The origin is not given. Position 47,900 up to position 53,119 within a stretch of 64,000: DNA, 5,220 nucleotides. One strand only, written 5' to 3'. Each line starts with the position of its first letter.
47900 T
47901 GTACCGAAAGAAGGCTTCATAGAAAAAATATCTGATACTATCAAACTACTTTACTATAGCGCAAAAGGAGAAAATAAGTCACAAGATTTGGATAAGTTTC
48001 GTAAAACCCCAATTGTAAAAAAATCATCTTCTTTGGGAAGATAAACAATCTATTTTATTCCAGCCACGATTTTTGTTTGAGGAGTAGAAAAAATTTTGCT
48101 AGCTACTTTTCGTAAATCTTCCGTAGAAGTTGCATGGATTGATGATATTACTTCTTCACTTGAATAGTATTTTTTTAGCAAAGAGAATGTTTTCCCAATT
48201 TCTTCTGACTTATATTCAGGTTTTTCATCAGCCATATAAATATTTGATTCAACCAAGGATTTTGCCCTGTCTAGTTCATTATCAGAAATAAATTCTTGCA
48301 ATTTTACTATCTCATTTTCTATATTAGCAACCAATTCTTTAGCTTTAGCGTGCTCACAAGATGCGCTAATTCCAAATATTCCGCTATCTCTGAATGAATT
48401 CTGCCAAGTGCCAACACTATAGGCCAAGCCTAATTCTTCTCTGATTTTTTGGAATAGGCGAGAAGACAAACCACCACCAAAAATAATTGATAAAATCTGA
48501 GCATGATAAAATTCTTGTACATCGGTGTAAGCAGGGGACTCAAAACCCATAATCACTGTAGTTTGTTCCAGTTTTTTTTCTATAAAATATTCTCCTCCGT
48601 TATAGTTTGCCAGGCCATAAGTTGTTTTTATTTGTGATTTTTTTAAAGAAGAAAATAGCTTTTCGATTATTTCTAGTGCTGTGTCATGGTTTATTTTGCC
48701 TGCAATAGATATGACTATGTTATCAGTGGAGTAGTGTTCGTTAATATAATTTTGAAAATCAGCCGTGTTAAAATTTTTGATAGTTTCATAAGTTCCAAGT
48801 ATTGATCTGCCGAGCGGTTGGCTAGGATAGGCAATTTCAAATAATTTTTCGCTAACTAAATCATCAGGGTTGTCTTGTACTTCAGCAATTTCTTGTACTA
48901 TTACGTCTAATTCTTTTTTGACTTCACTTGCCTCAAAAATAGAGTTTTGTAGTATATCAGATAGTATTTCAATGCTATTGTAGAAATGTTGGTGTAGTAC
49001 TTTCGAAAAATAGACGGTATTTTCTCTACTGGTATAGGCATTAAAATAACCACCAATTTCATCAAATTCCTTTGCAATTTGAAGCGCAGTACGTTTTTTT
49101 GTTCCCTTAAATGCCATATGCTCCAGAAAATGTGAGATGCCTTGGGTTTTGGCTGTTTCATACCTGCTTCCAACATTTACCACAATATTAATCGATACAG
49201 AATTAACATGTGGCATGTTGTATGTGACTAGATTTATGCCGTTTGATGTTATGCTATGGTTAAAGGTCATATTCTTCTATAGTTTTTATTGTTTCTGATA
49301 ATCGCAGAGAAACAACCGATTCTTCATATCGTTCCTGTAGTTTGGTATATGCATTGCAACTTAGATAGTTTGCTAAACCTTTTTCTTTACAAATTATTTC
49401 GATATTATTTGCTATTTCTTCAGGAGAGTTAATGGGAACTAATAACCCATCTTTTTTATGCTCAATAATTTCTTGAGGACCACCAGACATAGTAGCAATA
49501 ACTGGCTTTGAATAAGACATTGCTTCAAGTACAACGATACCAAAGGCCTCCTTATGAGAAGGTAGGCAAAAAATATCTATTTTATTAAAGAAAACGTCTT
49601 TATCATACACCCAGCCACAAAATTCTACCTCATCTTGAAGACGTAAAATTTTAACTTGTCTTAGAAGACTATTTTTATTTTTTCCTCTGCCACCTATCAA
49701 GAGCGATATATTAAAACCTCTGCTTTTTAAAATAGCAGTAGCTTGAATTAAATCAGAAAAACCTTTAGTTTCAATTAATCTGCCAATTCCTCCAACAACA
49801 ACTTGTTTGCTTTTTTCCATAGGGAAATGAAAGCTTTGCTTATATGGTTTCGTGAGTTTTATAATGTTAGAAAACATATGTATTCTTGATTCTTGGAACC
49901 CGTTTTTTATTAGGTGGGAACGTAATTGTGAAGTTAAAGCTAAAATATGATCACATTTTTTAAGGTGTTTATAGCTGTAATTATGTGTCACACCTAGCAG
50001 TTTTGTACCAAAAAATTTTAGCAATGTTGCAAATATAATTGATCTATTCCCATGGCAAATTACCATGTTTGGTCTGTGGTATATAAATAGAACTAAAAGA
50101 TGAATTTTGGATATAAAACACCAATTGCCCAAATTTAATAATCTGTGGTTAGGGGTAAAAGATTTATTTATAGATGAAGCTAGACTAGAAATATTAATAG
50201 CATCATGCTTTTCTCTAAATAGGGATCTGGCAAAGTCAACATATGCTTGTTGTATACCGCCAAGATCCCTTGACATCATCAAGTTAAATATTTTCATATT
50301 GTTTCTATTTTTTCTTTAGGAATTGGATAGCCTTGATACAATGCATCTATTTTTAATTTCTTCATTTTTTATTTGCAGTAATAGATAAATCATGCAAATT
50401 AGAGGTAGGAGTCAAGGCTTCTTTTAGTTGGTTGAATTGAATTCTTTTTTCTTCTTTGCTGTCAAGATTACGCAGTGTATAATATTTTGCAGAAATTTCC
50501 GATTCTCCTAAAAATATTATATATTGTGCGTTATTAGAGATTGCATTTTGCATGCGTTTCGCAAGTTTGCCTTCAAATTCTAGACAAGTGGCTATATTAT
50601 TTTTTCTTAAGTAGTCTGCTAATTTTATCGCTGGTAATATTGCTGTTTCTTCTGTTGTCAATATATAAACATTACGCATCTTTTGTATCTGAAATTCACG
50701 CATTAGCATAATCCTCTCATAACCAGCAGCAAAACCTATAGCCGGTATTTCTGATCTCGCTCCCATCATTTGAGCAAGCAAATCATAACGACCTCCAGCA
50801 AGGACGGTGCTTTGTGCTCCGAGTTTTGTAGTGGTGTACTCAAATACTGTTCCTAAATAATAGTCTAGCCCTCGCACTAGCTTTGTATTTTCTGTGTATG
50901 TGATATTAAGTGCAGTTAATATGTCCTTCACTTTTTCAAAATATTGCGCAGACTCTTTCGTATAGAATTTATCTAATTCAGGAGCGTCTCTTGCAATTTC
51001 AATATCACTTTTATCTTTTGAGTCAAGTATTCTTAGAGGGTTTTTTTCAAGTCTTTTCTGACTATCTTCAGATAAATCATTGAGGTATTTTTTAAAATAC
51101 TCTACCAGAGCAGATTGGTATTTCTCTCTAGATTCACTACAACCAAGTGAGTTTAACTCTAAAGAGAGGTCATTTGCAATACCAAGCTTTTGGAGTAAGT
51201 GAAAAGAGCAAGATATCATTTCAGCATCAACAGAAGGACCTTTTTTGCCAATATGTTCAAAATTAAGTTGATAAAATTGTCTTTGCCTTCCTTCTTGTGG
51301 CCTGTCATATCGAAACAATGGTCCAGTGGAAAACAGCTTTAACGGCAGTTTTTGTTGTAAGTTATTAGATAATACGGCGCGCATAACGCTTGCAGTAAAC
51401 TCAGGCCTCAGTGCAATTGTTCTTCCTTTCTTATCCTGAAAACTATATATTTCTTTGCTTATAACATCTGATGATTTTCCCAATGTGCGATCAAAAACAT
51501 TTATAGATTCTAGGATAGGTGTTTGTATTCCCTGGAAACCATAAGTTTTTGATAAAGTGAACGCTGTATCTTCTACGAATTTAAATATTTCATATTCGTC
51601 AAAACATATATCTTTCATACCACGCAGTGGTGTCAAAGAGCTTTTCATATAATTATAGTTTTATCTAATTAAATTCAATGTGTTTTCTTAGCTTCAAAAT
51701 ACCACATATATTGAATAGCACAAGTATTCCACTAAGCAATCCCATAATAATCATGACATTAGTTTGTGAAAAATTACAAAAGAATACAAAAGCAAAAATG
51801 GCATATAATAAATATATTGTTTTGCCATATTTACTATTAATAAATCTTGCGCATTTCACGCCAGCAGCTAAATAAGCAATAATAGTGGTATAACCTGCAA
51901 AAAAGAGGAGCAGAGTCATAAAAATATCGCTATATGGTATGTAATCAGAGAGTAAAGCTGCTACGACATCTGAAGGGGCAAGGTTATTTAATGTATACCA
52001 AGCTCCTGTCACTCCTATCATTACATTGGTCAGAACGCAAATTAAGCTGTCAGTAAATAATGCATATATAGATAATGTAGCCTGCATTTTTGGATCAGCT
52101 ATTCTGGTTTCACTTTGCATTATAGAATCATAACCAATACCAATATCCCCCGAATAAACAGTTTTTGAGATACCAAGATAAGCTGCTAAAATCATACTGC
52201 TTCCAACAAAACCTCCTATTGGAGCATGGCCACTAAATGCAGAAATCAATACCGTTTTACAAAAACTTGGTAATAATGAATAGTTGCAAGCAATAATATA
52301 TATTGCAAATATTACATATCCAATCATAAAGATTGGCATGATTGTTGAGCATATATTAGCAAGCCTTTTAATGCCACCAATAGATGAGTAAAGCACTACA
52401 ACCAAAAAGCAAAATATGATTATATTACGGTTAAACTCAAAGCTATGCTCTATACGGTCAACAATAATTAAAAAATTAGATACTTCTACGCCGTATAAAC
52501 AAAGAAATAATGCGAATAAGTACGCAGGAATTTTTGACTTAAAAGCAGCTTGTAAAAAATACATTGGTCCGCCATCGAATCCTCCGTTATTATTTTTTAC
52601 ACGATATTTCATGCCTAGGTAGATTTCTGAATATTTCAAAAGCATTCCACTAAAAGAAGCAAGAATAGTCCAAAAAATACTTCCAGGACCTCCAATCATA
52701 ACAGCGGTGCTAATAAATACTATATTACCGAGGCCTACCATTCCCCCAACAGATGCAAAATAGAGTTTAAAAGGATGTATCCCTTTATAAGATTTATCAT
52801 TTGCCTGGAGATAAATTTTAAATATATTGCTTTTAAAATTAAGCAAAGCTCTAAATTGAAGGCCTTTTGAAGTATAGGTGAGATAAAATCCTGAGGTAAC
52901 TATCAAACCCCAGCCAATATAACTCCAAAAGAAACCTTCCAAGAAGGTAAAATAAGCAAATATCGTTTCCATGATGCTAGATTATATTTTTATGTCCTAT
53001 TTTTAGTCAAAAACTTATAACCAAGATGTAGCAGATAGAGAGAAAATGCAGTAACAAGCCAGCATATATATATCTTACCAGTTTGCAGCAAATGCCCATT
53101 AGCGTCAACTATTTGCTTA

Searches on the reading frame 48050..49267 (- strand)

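Call 56: search_protein_families(library=pfam, proteins=[window:48050-49267:-], max_evalue=0.00001)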
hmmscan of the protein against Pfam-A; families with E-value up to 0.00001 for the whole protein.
window:48050-49267:- (405 aa): 2 families
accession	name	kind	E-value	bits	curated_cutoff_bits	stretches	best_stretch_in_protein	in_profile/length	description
PF00675.25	Peptidase_M16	-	5.5e-46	156.6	22.3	1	15-159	4-148/149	Insulinase (Peptidase family M16)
PF05193.26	Peptidase_M16_C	-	5e-43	147.5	23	1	166-337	2-179/181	Peptidase M16 inactive domain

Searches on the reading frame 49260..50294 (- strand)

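Call 56: search_protein_families(library=pfam, proteins=[window:49260-50294:-], max_evalue=0.00001)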
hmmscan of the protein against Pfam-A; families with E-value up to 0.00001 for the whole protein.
window:49260-50294:- (344 aa): 3 families
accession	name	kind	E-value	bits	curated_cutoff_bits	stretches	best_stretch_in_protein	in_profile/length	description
PF00534.26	Glycos_transf_1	-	1.6e-38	132.4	26.4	1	161-316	12-170/172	Glycosyl transferases group 1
PF13692.12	Glyco_trans_1_4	-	1.5e-32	113.3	27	1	166-301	3-139/142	Glycosyl transferases group 1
PF20706.3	GT4-conflict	-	2.8e-06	27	26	1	120-280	157-323/385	Family 4 Glycosyltransferase in conflict systems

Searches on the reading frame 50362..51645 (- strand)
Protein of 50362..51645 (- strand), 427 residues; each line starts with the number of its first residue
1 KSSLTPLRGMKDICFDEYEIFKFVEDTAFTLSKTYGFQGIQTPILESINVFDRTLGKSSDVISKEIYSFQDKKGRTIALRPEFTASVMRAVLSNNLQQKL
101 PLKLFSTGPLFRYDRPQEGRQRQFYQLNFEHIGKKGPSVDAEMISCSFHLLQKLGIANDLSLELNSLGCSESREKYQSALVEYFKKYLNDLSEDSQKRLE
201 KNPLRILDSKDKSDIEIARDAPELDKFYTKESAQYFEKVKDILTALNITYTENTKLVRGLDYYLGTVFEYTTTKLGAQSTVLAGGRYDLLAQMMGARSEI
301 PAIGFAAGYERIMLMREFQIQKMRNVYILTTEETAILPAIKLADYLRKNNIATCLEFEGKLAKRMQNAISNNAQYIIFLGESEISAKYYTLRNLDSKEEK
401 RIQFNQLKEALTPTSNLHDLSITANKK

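Call 57: search_protein_families(library=pfam, proteins=[window:50362-51645:-], max_evalue=0.00001)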
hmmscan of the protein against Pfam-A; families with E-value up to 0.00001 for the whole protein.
window:50362-51645:- (427 aa): 3 families
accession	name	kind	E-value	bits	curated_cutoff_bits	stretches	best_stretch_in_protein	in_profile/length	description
PF13393.11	tRNA-synt_His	-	3.5e-39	135.3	25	1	10-312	2-308/308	Histidyl-tRNA synthetase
PF00587.30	tRNA-synt_2b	-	2e-13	51.2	29.3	1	67-314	1-173/179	tRNA synthetase class II core domain (G, H, P, S and T)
PF03129.25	HGTP_anticodon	-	7.4e-09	36.1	21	1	326-411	2-91/94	Anticodon binding domain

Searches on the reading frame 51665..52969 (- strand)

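Call 57: search_protein_families(library=pfam, proteins=[window:51665-52969:-], max_evalue=0.00001)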
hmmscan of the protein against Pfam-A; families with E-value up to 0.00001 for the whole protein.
window:51665-52969:- (434 aa): 1 family
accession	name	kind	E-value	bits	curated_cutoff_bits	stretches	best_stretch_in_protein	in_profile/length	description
PF01235.23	Na_Ala_symp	-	6.5e-64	217.1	24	1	55-430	4-371/392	Sodium:alanine symporter family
